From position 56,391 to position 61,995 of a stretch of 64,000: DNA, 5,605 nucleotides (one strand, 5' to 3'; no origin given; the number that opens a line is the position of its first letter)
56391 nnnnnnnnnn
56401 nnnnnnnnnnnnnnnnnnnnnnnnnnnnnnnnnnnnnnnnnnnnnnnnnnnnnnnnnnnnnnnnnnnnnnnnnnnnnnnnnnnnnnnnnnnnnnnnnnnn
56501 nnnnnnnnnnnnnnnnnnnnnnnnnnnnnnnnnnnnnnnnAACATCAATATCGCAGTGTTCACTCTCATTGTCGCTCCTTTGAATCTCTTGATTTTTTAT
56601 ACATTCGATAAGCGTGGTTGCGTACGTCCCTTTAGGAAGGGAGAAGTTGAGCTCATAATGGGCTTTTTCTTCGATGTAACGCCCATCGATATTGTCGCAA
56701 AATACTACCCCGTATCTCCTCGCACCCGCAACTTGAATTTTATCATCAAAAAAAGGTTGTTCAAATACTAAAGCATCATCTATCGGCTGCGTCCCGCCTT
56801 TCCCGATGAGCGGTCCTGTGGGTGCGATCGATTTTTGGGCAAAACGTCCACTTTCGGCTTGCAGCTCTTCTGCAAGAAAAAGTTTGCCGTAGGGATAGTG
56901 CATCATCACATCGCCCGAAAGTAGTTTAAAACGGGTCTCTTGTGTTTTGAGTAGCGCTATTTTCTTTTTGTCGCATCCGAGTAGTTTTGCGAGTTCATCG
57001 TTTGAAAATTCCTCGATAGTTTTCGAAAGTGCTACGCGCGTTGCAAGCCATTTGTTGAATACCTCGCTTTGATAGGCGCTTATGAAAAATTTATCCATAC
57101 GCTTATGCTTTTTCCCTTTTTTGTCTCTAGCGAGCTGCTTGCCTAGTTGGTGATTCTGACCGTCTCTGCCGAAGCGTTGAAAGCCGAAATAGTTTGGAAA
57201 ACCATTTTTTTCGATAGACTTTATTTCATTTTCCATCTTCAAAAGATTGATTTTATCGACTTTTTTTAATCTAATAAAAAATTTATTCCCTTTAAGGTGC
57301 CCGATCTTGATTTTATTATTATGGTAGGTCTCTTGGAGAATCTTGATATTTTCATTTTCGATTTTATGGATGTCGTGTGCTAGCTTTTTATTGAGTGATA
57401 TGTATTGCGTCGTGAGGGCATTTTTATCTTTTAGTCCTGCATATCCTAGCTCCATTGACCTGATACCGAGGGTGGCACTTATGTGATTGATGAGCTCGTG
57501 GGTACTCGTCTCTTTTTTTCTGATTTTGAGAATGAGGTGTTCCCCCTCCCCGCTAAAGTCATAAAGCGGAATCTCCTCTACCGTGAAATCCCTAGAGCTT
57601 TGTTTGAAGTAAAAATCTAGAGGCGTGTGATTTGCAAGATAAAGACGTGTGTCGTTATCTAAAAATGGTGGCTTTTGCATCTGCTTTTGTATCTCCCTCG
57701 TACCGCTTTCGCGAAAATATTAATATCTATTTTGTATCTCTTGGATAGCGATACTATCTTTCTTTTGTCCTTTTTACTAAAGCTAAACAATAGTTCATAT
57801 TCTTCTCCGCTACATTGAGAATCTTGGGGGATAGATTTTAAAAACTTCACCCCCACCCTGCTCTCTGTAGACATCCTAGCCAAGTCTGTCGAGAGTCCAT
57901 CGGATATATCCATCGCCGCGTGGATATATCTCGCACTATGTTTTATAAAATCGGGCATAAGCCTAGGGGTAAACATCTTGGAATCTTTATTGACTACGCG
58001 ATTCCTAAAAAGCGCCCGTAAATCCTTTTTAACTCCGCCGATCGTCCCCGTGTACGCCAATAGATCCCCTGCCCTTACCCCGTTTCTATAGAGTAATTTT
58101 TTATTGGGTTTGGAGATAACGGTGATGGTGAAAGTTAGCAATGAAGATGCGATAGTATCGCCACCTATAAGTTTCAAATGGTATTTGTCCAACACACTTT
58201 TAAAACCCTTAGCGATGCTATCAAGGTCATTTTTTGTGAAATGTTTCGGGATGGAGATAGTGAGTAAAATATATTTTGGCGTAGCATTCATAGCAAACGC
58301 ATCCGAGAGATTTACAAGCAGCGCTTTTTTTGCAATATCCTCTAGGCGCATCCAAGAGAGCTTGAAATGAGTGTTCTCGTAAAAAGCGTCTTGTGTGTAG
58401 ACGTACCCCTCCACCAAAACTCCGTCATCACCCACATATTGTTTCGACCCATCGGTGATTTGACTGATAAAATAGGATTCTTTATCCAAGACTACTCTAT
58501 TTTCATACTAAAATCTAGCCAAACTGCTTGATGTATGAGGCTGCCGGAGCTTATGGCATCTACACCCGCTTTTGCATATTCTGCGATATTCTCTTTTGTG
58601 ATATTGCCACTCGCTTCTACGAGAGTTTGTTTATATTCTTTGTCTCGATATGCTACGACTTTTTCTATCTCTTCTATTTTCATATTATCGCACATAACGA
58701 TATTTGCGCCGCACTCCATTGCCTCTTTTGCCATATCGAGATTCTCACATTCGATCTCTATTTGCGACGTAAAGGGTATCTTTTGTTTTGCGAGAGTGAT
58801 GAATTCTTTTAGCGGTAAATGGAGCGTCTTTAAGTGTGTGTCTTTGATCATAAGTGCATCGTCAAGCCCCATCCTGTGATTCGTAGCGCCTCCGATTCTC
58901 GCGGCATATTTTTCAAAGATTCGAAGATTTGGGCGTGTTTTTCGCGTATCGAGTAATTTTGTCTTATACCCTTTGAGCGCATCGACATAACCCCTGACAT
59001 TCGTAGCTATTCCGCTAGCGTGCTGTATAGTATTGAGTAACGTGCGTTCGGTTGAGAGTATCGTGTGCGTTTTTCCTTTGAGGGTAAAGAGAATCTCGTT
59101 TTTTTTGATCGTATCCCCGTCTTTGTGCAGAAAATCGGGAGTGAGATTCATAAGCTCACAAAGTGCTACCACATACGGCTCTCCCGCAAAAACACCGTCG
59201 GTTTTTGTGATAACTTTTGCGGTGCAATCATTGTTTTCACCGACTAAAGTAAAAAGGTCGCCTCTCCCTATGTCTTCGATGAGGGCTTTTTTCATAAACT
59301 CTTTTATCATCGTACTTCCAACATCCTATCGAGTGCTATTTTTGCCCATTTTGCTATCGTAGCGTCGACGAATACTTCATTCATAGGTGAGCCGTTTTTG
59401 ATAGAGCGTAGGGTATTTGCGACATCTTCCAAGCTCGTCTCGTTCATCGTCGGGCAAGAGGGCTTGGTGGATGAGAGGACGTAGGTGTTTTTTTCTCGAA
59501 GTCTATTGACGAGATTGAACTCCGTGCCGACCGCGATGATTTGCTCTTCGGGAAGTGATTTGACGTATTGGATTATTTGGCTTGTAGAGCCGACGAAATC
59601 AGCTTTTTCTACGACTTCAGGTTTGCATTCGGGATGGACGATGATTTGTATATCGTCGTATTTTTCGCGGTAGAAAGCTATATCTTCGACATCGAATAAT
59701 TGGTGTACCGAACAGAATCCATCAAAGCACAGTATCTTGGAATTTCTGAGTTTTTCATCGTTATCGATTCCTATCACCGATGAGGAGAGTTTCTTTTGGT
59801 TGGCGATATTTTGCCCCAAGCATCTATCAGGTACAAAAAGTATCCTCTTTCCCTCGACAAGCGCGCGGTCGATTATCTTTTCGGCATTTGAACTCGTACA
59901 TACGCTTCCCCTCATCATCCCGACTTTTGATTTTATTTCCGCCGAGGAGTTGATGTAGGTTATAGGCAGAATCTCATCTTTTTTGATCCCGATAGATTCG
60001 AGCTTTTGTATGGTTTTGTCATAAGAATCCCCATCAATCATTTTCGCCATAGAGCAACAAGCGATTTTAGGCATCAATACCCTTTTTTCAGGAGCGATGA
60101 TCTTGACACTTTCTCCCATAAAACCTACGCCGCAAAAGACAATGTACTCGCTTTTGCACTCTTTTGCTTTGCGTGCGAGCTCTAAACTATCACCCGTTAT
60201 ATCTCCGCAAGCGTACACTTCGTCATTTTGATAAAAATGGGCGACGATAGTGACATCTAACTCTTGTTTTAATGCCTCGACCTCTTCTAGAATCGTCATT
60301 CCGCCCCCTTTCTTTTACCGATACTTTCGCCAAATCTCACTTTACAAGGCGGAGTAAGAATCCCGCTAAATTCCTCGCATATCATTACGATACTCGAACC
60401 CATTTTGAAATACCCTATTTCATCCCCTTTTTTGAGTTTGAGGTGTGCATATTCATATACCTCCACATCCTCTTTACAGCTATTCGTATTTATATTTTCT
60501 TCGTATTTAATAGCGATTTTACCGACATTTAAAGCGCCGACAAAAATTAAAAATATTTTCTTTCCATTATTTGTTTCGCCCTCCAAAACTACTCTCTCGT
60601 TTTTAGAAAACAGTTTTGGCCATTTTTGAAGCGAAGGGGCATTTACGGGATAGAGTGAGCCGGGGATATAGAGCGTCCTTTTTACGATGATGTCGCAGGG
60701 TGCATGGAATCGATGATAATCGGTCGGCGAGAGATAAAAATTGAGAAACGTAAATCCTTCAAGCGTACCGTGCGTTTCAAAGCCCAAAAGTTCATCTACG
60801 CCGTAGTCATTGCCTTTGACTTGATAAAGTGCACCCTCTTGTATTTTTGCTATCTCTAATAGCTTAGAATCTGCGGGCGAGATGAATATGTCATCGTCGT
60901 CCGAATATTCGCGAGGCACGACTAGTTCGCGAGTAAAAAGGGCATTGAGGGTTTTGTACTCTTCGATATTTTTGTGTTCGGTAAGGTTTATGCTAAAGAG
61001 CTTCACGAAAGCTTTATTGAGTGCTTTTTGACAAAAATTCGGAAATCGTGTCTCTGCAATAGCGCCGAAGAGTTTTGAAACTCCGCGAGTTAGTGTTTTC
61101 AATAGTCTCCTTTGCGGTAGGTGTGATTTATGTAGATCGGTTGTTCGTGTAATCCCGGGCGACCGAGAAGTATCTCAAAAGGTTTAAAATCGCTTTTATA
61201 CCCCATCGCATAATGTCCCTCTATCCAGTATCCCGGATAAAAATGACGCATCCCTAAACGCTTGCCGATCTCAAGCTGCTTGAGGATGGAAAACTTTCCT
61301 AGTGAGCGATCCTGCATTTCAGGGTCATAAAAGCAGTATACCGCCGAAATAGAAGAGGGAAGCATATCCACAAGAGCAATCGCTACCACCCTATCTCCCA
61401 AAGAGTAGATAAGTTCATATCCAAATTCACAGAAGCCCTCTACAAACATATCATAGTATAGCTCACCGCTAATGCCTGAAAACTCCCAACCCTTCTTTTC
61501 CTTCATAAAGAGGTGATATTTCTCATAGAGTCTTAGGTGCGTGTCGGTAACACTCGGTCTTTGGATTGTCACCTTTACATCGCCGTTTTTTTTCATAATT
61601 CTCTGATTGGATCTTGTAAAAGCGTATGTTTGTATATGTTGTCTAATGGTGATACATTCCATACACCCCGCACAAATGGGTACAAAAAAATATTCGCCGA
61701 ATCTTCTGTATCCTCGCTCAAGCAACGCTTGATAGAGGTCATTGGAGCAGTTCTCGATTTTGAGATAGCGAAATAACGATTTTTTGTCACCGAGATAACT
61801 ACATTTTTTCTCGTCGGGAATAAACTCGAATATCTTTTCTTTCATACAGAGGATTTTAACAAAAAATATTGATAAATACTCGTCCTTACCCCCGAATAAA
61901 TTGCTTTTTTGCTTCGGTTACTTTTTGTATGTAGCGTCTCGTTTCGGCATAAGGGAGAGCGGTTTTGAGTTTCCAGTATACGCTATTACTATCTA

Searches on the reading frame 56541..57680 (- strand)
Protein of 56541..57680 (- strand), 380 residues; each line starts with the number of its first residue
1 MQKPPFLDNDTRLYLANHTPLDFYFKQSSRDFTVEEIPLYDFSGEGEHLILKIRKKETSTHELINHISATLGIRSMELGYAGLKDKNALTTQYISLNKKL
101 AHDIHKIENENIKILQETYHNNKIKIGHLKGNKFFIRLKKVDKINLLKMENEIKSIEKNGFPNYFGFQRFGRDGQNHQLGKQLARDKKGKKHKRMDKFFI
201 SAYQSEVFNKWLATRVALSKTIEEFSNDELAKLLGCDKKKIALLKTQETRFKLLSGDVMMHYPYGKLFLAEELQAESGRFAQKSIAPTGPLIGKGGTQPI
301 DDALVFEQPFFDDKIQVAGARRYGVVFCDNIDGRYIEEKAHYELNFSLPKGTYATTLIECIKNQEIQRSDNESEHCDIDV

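Call 37: search_protein_families(library=pfam, proteins=[window:56541-57680:-], max_evalue=0.0001)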
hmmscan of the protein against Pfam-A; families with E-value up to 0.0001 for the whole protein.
window:56541-57680:- (380 aa): 1 family
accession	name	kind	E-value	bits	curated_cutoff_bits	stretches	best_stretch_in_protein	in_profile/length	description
PF01142.23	TruD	-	2.4e-61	208.2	27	2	11-186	4-187/412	tRNA pseudouridine synthase D (TruD)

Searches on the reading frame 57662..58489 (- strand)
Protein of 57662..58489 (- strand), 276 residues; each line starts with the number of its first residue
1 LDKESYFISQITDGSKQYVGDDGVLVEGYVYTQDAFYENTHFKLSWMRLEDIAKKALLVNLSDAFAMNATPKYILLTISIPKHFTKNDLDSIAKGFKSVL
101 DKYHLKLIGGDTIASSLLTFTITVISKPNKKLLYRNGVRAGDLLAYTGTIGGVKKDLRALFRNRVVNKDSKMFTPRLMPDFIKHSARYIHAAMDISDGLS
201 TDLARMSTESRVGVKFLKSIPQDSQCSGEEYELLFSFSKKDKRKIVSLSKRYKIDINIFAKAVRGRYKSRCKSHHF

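Call 37: search_protein_families(library=pfam, proteins=[window:57662-58489:-], max_evalue=0.0001)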
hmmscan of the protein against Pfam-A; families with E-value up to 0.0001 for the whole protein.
window:57662-58489:- (276 aa): 2 families
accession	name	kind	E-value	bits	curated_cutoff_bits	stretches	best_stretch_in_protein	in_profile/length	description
PF00586.29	AIRS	-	3.6e-18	66.5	24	1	21-125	2-109/112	AIR synthase related protein, N-terminal domain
PF02769.27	AIRS_C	-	5.7e-05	23.8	23.1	0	173-238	42-111/156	AIR synthase related protein, C-terminal domain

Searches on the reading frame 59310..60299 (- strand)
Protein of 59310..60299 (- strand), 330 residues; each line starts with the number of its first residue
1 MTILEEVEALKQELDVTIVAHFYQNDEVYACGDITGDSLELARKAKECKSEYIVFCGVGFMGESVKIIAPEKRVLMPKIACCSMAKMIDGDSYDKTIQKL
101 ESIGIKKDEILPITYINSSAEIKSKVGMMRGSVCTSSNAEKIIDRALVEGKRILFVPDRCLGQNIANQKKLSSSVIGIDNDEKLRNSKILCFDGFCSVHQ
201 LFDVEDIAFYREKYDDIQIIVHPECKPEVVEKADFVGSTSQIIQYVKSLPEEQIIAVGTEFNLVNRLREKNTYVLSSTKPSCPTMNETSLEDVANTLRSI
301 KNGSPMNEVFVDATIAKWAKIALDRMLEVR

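Call 37: search_protein_families(library=pfam, proteins=[window:59310-60299:-], max_evalue=0.0001)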
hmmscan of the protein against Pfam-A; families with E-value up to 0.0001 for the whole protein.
window:59310-60299:- (330 aa): 1 family
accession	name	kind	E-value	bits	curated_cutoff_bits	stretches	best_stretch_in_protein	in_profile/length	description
PF02445.21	NadA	-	1.4e-96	323.6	27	1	5-328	1-295/295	Quinolinate synthetase A protein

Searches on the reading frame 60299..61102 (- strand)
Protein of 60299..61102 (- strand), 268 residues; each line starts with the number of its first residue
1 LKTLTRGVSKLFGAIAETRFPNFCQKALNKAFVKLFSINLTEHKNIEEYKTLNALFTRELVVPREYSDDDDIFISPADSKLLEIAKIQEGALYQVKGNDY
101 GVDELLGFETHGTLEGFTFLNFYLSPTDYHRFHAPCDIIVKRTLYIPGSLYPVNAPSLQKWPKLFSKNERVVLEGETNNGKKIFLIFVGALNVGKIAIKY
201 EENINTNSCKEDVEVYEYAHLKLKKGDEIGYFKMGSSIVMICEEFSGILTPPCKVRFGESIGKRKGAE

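Call 37: search_protein_families(library=pfam, proteins=[window:60299-61102:-], max_evalue=0.0001)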
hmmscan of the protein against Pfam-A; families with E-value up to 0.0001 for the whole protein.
window:60299-61102:- (268 aa): 1 family
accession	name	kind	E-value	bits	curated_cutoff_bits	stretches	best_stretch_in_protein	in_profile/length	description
PF02666.20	PS_Dcarbxylase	-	2.4e-54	184.4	22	1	52-262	1-197/198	Phosphatidylserine decarboxylase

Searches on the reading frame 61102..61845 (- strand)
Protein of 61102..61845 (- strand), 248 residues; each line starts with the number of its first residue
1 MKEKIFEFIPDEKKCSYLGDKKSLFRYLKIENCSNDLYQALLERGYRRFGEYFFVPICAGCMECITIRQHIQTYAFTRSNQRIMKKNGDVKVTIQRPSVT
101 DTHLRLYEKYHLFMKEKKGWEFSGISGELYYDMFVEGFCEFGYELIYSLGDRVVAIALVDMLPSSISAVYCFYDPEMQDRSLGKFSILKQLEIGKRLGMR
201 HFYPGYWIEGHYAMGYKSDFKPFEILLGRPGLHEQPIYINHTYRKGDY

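Call 37: search_protein_families(library=pfam, proteins=[window:61102-61845:-], max_evalue=0.0001)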
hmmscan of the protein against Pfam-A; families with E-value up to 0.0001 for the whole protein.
window:61102-61845:- (248 aa): 2 families
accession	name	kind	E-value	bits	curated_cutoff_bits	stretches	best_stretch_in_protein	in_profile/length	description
PF04377.21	ATE_C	-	1.1e-31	110.4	25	1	103-226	2-121/122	Arginine-tRNA-protein transferase, C terminus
PF04376.19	ATE_N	-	4e-16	59.4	27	1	14-82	2-72/72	Arginine-tRNA-protein transferase, N terminus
